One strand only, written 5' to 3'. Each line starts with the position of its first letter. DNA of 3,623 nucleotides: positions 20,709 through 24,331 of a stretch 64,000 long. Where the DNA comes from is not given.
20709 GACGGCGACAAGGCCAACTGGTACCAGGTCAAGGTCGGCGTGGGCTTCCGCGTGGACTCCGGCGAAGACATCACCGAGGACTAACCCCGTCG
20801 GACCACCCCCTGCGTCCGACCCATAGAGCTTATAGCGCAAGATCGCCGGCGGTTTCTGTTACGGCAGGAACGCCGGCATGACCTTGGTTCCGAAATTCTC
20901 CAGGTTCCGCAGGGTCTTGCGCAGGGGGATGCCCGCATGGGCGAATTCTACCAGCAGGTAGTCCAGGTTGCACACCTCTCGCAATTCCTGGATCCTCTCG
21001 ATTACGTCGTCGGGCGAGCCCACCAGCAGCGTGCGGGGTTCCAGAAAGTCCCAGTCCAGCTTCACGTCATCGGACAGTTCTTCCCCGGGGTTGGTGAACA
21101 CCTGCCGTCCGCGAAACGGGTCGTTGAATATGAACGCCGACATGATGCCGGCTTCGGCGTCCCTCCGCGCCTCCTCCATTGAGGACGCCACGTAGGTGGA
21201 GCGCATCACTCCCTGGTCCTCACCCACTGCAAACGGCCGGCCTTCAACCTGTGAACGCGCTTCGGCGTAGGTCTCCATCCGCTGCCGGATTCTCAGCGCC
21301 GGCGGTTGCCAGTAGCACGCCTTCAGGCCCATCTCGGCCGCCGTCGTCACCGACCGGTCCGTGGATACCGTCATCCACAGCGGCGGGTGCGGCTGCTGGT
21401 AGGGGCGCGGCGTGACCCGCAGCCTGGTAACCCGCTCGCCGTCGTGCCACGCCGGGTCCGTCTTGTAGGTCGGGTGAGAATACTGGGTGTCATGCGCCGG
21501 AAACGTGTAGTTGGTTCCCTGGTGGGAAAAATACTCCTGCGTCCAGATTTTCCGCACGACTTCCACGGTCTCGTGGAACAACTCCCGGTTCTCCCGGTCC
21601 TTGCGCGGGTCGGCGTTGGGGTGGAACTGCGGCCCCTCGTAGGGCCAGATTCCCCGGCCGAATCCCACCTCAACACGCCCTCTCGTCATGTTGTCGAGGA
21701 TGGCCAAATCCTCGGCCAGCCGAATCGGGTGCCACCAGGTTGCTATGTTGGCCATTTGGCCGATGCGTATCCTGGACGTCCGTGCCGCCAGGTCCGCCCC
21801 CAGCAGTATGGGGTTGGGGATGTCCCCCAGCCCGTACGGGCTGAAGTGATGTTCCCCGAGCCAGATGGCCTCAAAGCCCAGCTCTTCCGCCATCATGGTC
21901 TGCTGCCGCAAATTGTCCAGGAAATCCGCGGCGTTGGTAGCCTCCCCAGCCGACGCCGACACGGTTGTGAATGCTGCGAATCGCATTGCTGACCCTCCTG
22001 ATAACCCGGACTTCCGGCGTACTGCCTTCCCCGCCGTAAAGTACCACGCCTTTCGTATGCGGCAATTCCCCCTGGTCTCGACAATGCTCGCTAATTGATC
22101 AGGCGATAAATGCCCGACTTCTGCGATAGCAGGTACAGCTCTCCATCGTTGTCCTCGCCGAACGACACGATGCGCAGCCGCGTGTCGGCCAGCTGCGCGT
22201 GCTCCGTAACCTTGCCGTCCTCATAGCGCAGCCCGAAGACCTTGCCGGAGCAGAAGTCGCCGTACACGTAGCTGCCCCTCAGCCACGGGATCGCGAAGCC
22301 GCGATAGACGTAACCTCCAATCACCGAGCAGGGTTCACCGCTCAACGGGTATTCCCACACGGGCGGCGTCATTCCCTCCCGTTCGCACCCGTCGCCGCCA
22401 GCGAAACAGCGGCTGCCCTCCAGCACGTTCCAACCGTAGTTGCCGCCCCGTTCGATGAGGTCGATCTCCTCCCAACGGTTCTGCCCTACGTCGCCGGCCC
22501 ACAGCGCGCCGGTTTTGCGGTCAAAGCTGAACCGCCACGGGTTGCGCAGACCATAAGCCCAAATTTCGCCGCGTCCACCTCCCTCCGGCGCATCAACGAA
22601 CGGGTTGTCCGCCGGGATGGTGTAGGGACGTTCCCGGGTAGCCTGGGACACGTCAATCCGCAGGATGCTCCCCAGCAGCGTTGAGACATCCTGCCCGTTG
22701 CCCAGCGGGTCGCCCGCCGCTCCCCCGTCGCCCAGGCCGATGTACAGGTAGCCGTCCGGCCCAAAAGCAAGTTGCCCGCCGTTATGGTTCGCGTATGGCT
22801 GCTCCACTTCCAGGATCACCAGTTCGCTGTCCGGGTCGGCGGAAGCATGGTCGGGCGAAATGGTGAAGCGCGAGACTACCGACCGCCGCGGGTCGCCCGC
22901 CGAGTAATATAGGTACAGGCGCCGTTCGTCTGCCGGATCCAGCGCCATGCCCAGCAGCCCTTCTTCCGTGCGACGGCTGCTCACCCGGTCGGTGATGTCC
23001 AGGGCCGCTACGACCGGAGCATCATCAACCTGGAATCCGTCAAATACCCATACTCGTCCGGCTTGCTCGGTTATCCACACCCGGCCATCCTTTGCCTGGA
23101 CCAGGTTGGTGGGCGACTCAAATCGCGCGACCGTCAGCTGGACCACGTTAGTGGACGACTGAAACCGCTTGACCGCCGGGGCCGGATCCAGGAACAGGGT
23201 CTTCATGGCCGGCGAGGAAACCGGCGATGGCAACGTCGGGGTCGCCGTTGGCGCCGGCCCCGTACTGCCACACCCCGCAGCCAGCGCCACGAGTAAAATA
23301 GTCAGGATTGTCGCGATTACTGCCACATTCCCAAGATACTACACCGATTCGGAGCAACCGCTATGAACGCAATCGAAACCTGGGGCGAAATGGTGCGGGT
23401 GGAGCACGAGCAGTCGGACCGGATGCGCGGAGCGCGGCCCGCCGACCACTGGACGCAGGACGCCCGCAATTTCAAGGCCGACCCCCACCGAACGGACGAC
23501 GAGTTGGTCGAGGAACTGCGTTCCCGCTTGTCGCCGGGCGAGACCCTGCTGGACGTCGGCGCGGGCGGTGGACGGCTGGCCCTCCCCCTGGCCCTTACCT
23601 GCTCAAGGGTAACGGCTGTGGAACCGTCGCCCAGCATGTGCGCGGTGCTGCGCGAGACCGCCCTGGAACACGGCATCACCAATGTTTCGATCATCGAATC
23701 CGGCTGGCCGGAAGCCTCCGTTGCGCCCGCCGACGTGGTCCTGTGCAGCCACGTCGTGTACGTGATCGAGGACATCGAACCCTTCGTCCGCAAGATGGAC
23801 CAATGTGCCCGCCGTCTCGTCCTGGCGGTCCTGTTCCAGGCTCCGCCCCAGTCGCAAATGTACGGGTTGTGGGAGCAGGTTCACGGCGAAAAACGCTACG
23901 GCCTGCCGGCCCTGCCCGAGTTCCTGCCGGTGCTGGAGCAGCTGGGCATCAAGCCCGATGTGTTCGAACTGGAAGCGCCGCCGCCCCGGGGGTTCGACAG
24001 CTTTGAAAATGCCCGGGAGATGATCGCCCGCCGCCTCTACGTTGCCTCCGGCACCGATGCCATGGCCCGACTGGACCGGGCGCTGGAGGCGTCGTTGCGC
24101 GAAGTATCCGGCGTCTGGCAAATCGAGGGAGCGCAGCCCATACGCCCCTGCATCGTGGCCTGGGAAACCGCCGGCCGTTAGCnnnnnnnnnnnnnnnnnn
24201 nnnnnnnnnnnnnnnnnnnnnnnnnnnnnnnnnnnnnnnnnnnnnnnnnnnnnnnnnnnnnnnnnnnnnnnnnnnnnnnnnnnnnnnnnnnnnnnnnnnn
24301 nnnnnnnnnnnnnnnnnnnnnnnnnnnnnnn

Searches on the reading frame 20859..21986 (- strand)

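Call 18: search_protein_families(library=pfam, proteins=[window:20859-21986:-], max_evalue=0.00001)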
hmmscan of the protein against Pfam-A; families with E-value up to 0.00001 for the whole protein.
window:20859-21986:- (375 aa): 1 family
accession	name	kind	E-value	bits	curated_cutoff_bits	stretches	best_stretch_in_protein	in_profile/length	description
PF00296.26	Bac_luciferase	-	1.4e-49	169.6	27.9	1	1-337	1-309/314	Luciferase-like monooxygenase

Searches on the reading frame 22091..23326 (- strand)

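Call 18: search_protein_families(library=pfam, proteins=[window:22091-23326:-], max_evalue=0.00001)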
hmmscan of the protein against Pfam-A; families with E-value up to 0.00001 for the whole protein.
window:22091-23326:- (411 aa): 1 family
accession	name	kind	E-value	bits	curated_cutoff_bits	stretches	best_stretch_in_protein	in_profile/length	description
PF07995.17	GSDH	-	2.3e-51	175.5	25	1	69-403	1-325/332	Glucose / Sorbosone dehydrogenase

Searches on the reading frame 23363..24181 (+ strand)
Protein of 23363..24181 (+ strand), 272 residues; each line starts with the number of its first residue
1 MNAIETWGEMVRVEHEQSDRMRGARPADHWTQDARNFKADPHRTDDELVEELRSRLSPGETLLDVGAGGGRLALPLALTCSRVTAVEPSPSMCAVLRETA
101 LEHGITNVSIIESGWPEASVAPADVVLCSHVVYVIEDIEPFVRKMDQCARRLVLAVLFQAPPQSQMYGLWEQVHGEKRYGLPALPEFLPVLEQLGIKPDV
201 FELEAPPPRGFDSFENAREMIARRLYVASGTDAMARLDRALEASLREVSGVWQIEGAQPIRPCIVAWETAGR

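Call 71: search_protein_families(library=pfam, proteins=[window:23363-24181:+], max_evalue=0.00001)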
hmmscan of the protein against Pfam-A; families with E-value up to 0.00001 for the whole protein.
window:23363-24181:+ (272 aa): 5 families
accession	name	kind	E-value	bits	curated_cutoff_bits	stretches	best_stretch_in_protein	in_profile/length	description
PF08241.18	Methyltransf_11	-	1.9e-10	41.6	21.2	1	63-150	1-88/95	Methyltransferase domain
PF13649.12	Methyltransf_25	-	1.2e-09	39.2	27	1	63-148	2-92/97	Methyltransferase domain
PF08242.18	Methyltransf_12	-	3.7e-09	37.6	30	1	63-149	1-92/98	Methyltransferase domain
PF13489.12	Methyltransf_23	-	3.9e-07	30.4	27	1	47-166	11-128/164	Methyltransferase domain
PF13847.12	Methyltransf_31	-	6.8e-07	29.5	27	1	57-148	2-100/145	Methyltransferase domain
